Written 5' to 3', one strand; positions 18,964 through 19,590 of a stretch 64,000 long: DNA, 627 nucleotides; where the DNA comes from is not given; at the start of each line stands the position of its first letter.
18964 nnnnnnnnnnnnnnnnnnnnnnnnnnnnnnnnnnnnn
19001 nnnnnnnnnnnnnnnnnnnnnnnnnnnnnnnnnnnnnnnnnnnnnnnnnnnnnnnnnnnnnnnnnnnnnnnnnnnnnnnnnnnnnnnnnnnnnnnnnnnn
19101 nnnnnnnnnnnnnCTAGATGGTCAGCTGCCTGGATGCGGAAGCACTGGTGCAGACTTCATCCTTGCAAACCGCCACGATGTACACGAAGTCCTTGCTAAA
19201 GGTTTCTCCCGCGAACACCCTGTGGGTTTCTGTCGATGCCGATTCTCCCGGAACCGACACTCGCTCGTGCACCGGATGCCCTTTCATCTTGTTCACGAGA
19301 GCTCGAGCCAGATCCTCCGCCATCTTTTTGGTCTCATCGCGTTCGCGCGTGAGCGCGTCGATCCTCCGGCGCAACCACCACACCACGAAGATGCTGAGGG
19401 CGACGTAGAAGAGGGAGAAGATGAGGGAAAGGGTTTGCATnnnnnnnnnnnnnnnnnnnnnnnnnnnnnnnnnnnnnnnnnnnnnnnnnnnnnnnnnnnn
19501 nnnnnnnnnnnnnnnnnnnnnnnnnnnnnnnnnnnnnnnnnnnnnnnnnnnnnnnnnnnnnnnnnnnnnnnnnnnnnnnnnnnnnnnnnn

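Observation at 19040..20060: GC-rich tandem two-unit cassette: conserved promoter/5'UTR/terminator with diverged small membrane-protein ORFs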

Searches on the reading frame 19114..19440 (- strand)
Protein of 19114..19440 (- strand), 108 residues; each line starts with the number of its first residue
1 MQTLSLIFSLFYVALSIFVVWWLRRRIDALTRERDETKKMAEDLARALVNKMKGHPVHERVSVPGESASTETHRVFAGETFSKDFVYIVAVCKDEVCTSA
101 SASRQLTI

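Call 7: search_protein_families(library=pfam, proteins=[window:19114-19440:-], max_evalue=10)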
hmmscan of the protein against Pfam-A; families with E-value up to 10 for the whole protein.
window:19114-19440:- (108 aa): 0 families

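Call 8: search_protein_families(library=ncbifam, proteins=[window:19114-19440:-], max_evalue=10)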
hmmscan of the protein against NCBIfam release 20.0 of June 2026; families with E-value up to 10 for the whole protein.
window:19114-19440:- (108 aa): 3 families
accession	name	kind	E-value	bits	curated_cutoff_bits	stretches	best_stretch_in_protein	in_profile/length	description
TIGR01673.1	holin_LLH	equivalog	0.048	14.1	34.75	1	2-50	3-53/108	phage holin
TIGR02421.1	QEGLA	hypoth_equivalog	0.12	11.6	338.65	1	66-88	281-303/368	flavohemoglobin expression-modulating QEGLA motif protein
NF041023.1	PP0621_fam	subfamily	0.14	12.5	45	1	10-42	4-36/71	PP0621 family protein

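Call 13: find_homologous_proteins(query=window:19114-19440:-, max_evalue=0.01)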
Query window:19114-19440:- (108 aa): 1 proteins with E <= 0.01 among 1 candidates.
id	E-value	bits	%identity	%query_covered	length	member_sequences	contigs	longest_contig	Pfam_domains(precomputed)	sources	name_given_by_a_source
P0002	8.5e-64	230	100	100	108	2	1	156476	-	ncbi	ncbi:MAG: hypothetical protein WCT24_00275 [Patescibacteria group bacterium]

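Call 30: search_protein_families(library=phrogs, proteins=[window:19114-19440:-], max_evalue=10)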
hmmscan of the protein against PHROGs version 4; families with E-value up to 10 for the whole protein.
window:19114-19440:- (108 aa): 9 families
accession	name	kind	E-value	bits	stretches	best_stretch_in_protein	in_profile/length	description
phrog_18981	-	unknown function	0.0081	17.4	1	4-44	6-47/60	-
phrog_16264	-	unknown function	0.034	15.2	1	44-85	17-57/94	-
phrog_214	-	lysis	0.091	13.6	1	6-48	13-54/176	Rz-like spanin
phrog_2639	-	transcription regulation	0.098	13.9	1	28-63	28-63/91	Arc-like repressor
phrog_26514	-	unknown function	0.1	14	1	7-35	7-34/70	-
phrog_9428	-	unknown function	0.12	13.5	1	4-50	5-51/107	-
phrog_1625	-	moron, auxiliary metabolic gene and host takeover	0.18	12.9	1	7-40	15-48/110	involved in bacteriocin production or immunity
phrog_739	-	lysis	0.22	12.8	1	10-48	12-50/122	Rz-like spanin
phrog_29534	-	unknown function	0.26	12.7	1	26-58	15-47/117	-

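Call 31: search_protein_families(library=padloc, proteins=[window:19114-19440:-], max_evalue=10)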
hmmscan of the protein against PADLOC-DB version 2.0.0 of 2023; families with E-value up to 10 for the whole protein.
window:19114-19440:- (108 aa): 1 family
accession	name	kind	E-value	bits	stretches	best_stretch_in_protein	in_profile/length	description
PDLC03061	Specificity_I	-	0.038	11.1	1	26-60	141-175/360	Type I specificity subunit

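Call 32: search_protein_representatives(alignment_id=A2)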
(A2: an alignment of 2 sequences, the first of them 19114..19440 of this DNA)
Query: 2 sequences, 116 profile positions. Proteins with E-value up to 0.001 (for the whole library): 3; up to 1e-10: 2; up to 1e-30: 2. The best 3 are listed.
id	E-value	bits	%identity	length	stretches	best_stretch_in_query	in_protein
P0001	2.3e-56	205.2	-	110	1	1-111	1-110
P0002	5.7e-51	187.9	-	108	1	1-116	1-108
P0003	2.3e-05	40.8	-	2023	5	82-108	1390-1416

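Call 45: find_homologous_proteins(query=A5, max_evalue=10)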
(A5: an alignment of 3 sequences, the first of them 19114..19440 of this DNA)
Query A5 (3 sequences) (108 aa, profile of the alignment): 3 proteins with E <= 10 among 391 candidates.
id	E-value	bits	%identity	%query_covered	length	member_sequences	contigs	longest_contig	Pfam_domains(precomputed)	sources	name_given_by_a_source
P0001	6.0e-45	170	26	50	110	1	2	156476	-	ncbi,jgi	ncbi:MAG: hypothetical protein WCT24_00280 [Patescibacteria group bacterium]|jgi:hypothetical protei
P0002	9.7e-44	166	100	100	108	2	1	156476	-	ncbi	ncbi:MAG: hypothetical protein WCT24_00275 [Patescibacteria group bacterium]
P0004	2.9e-27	113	34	31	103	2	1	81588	-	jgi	jgi:hypothetical protein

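Call 65: find_related_loci(query=A5, collection=viral_contigs, flank=4000)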
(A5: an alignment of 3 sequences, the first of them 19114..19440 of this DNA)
Query A5 (108 aa) in viral_contigs; peptide patterns used: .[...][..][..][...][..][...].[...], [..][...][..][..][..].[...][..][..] (x = any residue, [..] = any of these).
248 stretches matched a pattern, but none encodes a relative of the query by tblastn (E <= 1e-3).

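Call 67: search_dna_similar(query=window:19114-19440:-, collection=phages, mode=protein, max_evalue=1, max_rows=10)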
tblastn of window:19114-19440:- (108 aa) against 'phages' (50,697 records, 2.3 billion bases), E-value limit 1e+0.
No match.

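Call 74: search_solved_structures(query=A5, max_evalue=10)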
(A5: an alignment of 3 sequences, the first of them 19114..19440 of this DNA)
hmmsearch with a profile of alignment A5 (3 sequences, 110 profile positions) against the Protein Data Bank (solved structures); distinct sequences matched with E-value up to 10: 4.
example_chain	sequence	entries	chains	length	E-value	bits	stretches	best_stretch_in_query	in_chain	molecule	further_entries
1gl2_D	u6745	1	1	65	0.27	14.6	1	18-51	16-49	SYNTAXIN 8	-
8glv_AS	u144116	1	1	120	0.42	14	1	36-92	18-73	Inner arm dynein light chain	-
6z1p_AS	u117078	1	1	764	0.92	12.9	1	10-56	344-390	mL104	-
7acx_B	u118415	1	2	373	3.3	11.1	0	58-99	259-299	S-layer protein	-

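Call 81: predict_structure(alignment_id=A7)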
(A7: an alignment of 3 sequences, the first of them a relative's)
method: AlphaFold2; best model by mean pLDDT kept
length: 108 residues; sequences in the alignment: 3
mean_pLDDT: 60.8   pTM: 0.33
mean pLDDT of the five models: 60.8, 60.4, 56.6, 56.3, 56.1
residues with pLDDT >= 90: 16; 70-90: 14; 50-70: 33; < 50: 45
segments of 3 or more residues with pLDDT < 50: 54-87, 93-96, 103-108
pLDDT, mean of each block of 10 residues (from residue 1): 86 94 83 67 66 48 38 40 46 52 45
secondary structure, 60 per line:
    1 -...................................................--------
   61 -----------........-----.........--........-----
elements in order: H2-52 E72-79 E85-93 E96-103
